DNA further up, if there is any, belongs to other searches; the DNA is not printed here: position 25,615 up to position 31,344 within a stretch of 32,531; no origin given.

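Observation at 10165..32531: Giant ORF with unusual architecture: TM anchor, LamG triad, then about 59 Kre9/KNH-like Ig domains, still open at the contig end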

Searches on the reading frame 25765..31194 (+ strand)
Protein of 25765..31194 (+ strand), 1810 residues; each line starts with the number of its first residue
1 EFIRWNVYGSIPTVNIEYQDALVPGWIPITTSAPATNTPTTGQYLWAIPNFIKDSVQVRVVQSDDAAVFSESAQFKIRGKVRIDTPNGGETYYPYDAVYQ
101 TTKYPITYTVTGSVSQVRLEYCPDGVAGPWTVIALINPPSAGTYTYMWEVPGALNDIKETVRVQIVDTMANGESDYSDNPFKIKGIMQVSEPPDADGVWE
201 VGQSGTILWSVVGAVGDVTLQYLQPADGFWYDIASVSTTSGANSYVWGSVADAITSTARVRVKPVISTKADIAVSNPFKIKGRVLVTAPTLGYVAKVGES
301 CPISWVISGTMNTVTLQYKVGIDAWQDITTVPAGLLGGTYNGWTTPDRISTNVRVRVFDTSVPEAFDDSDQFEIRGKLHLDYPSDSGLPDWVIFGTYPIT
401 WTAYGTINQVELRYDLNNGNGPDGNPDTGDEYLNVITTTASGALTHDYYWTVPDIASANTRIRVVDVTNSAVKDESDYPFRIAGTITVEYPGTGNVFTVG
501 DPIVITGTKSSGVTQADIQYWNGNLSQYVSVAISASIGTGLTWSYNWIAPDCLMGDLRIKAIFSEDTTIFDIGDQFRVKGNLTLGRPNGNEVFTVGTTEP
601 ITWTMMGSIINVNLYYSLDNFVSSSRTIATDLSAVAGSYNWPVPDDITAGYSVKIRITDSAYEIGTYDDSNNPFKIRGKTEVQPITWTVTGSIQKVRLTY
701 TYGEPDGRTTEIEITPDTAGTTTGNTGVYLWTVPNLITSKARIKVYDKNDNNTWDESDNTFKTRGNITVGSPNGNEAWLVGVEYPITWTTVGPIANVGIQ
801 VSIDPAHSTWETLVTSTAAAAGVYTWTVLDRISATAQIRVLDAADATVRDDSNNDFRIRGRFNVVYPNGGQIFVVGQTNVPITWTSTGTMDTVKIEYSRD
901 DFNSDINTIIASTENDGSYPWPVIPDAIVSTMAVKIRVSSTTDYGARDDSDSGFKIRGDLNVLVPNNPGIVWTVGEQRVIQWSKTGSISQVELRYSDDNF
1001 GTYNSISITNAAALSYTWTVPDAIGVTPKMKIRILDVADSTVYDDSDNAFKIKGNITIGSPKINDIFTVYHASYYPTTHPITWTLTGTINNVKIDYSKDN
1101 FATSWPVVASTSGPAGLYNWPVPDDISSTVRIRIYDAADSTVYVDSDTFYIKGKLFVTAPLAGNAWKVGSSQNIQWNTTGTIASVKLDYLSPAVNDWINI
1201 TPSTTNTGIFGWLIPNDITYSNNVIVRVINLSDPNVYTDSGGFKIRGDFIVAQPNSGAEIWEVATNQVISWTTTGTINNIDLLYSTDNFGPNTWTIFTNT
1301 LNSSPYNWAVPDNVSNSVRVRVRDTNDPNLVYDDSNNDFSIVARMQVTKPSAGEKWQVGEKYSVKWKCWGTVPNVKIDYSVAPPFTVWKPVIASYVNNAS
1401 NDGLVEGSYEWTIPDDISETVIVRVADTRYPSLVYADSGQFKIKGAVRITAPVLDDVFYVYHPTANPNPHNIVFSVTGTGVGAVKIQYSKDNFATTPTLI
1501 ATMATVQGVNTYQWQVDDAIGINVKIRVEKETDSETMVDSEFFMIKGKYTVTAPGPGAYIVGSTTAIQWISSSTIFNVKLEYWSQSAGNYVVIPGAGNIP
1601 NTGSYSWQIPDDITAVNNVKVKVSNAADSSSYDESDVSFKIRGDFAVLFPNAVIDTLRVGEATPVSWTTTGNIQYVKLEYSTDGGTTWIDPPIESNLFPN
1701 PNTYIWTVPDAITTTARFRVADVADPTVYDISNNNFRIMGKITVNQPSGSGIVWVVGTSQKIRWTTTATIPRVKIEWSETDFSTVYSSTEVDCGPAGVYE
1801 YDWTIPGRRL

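Call 7: search_protein_families(library=pfam, proteins=[window:25765-31194:+], max_evalue=1)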
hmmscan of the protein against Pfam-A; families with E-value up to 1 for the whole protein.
window:25765-31194:+ (1810 aa): 2 families
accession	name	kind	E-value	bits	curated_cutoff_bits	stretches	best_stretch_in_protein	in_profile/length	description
PF10342.15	Kre9_KNH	-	1.5e-08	35.7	24.6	4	587-669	2-88/94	Kre9/KNH-like N-terminal Ig-like domain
PF21471.3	Reelin_subrepeat-B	-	0.0049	17.1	27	1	1674-1721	58-107/127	Reelin subrepeat B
